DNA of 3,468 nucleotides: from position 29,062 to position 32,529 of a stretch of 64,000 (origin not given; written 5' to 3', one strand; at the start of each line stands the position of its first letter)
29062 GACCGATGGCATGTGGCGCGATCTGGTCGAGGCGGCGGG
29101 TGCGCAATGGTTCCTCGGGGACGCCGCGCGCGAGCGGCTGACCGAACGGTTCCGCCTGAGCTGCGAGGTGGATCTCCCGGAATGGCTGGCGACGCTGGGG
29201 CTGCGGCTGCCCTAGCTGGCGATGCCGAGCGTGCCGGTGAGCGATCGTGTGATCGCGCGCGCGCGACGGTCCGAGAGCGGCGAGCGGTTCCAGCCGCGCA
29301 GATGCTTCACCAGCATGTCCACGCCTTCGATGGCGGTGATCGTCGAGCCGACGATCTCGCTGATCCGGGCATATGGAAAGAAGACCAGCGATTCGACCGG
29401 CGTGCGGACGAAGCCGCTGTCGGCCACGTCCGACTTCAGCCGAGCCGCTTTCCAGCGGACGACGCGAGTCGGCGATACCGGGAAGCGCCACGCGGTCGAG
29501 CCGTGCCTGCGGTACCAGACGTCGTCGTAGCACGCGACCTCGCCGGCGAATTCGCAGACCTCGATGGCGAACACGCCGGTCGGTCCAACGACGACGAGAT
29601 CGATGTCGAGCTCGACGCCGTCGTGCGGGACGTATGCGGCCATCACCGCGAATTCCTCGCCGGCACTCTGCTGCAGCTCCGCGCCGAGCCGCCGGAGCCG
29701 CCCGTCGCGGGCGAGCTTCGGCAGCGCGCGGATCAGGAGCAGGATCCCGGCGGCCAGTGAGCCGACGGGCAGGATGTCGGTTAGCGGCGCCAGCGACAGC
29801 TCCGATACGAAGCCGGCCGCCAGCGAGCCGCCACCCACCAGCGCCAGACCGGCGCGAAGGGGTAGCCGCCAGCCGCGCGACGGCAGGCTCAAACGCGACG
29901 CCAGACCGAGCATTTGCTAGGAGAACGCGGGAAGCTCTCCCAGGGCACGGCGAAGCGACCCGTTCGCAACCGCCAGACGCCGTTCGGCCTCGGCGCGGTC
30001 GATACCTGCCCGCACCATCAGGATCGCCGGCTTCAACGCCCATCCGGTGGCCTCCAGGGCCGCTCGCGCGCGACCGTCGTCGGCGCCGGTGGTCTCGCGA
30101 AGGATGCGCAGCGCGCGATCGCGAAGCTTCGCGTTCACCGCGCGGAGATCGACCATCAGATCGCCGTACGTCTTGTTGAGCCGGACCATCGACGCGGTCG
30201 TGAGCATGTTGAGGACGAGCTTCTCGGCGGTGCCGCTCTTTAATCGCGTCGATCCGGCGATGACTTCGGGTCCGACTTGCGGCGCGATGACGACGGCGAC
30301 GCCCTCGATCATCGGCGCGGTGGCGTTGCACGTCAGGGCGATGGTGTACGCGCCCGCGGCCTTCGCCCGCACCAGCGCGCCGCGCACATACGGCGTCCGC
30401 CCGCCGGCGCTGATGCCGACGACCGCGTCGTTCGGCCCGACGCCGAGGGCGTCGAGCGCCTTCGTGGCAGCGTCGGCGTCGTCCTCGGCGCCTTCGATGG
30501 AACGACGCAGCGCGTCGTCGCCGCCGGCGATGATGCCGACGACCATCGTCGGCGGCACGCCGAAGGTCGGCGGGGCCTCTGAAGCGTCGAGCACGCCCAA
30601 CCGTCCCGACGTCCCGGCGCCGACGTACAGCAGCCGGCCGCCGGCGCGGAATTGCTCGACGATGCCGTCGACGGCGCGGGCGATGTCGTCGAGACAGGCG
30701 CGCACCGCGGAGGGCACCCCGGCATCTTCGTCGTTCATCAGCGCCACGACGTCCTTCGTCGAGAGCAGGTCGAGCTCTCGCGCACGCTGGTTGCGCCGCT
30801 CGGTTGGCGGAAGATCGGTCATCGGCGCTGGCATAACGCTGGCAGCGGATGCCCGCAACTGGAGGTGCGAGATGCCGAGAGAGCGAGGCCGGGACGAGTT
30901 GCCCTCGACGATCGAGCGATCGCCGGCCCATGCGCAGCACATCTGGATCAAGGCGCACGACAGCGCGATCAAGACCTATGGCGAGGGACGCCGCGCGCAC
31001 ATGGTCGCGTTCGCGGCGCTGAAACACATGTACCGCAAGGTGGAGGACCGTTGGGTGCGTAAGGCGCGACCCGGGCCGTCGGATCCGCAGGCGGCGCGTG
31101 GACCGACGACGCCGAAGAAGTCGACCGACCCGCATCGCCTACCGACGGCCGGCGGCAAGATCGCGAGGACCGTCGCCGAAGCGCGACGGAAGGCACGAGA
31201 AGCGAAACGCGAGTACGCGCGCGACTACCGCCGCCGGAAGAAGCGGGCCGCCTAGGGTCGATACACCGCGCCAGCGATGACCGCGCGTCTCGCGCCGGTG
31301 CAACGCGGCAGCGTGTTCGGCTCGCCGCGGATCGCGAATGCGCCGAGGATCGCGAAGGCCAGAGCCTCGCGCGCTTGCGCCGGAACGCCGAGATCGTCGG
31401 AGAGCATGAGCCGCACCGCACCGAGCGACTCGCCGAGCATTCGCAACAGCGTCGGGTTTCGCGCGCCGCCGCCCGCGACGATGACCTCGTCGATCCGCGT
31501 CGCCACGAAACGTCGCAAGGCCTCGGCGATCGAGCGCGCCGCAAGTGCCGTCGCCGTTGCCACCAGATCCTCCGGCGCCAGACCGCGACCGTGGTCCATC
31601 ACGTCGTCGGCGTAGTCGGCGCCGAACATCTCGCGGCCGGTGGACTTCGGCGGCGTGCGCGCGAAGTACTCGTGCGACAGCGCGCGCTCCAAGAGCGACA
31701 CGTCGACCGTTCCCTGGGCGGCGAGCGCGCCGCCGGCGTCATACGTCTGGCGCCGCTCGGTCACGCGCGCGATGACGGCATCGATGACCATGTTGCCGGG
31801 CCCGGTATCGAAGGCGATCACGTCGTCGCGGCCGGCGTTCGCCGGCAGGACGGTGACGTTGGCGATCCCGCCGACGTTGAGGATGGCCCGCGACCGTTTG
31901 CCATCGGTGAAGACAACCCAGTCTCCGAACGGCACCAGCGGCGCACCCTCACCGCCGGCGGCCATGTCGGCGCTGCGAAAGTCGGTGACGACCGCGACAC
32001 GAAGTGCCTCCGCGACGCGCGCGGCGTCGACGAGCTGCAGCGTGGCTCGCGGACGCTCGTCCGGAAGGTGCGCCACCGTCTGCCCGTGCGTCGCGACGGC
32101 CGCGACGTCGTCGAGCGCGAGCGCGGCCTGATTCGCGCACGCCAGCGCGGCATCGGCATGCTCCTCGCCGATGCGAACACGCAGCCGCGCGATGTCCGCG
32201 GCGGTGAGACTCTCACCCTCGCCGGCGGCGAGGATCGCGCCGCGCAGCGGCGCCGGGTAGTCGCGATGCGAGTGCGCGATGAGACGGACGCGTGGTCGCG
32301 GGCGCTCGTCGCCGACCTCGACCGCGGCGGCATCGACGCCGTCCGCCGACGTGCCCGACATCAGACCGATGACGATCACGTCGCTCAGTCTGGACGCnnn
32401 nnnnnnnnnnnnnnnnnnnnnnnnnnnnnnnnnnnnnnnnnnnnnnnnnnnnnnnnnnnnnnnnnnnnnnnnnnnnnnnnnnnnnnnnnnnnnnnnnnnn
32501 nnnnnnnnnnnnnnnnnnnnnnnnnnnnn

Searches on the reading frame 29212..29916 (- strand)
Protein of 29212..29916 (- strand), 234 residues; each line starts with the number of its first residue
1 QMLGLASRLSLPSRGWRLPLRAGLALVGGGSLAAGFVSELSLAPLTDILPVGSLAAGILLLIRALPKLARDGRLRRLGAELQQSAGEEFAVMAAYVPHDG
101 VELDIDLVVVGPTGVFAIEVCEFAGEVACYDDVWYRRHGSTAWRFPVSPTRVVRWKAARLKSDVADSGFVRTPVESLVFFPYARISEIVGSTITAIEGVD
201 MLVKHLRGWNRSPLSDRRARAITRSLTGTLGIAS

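Call 67: search_protein_families(library=pfam, proteins=[window:29212-29916:-], max_evalue=0.00001)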
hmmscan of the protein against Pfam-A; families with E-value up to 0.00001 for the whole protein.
window:29212-29916:- (234 aa): 1 family
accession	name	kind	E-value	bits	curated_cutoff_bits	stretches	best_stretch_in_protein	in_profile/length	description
PF08378.17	NERD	-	8e-11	42.9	22.1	1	76-181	8-111/111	Nuclease-related domain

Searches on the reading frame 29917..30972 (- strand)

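Call 67: search_protein_families(library=pfam, proteins=[window:29917-30972:-], max_evalue=0.00001)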
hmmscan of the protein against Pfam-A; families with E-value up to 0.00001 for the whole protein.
window:29917-30972:- (351 aa): 2 families
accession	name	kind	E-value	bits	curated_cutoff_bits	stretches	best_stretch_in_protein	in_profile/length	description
PF22645.1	GKRP_SIS_N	-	7e-20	71.3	27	1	97-201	2-110/113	Glucokinase regulatory protein N-terminal SIS domain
PF13580.11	SIS_2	-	4.3e-09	37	27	1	95-214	19-137/138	SIS domain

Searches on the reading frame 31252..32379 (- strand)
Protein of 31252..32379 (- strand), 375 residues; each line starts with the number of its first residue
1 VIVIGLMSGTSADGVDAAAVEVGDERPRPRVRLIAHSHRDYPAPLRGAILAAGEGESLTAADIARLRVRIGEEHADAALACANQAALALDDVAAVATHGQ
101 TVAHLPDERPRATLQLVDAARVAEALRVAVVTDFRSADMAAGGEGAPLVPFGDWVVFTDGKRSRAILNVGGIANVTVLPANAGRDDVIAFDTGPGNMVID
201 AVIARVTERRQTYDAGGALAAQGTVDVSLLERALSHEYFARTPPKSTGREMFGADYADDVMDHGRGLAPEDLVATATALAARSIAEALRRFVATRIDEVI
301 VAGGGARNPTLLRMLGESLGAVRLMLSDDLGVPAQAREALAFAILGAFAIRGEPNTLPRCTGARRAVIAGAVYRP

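Call 3: search_protein_families(library=pfam, proteins=[window:31252-32379:-], max_evalue=1)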
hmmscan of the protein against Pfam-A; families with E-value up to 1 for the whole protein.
window:31252-32379:- (375 aa): 3 families
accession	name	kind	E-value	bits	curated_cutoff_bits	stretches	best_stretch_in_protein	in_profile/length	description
PF03702.20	AnmK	-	9.1e-104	347.9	24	1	2-374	2-366/367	Anhydro-N-acetylmuramic acid kinase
PF02782.22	FGGY_C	-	0.0016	18.7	27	1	275-320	129-174/198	FGGY family of carbohydrate kinases, C-terminal domain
PF22521.2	HypF_C_2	-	0.051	13.8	27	1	249-321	145-219/241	Carbamoyltransferase, Kae1-like Domain, second subdomain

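Call 4: search_protein_families(library=ncbifam, proteins=[window:31252-32379:-], max_evalue=1)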
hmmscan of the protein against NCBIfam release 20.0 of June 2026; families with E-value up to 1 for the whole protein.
window:31252-32379:- (375 aa): 18 families
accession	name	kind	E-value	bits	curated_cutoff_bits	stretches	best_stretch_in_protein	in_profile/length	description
NF007148.0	PRK09585.3-2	equivalog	2.6e-134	447.7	387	1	1-374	9-384/386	anhydro-N-acetylmuramic acid kinase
NF007151.0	PRK09585.3-6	equivalog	6.8e-117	390.5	599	1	1-372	13-394/396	anhydro-N-acetylmuramic acid kinase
NF007146.0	PRK09585.2-6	equivalog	5.2e-109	364.6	440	1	1-372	1-365/391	anhydro-N-acetylmuramic acid kinase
NF007142.0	PRK09585.2-1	equivalog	2.7e-104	349.2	435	1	1-372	4-379/384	anhydro-N-acetylmuramic acid kinase AnmK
NF007139.0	PRK09585.1-3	equivalog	2e-100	336.5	367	1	3-374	6-369/370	anhydro-N-acetylmuramic acid kinase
NF007150.0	PRK09585.3-5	equivalog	7.1e-99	331.4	585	1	2-375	4-385/393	anhydro-N-acetylmuramic acid kinase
NF007145.0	PRK09585.2-5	equivalog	3.7e-96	322.7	514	1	1-375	1-378/379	anhydro-N-acetylmuramic acid kinase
NF007143.0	PRK09585.2-2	equivalog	2e-95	319.8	533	1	1-374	1-380/382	anhydro-N-acetylmuramic acid kinase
NF007138.0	PRK09585.1-1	equivalog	2.6e-85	286.7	588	1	4-373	7-365/370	anhydro-N-acetylmuramic acid kinase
NF007141.0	PRK09585.1-5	equivalog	1.8e-82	277.2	352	1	2-374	5-366/370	anhydro-N-acetylmuramic acid kinase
NF007149.0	PRK09585.3-4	equivalog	1.4e-77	261.2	616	1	3-359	19-383/399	anhydro-N-acetylmuramic acid kinase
NF007140.0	PRK09585.1-4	equivalog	1.9e-71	241.2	605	1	2-373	15-380/382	anhydro-N-acetylmuramic acid kinase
NF007147.0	PRK09585.3-1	equivalog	2e-67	227.9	822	1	3-372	3-361/393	anhydro-N-acetylmuramic acid kinase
NF007144.0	PRK09585.2-3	equivalog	9.7e-63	212.4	436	1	3-374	8-357/358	anhydro-N-acetylmuramic acid kinase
TIGR01312.1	XylB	equivalog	0.0022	16.6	380.25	1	278-321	373-416/481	xylulokinase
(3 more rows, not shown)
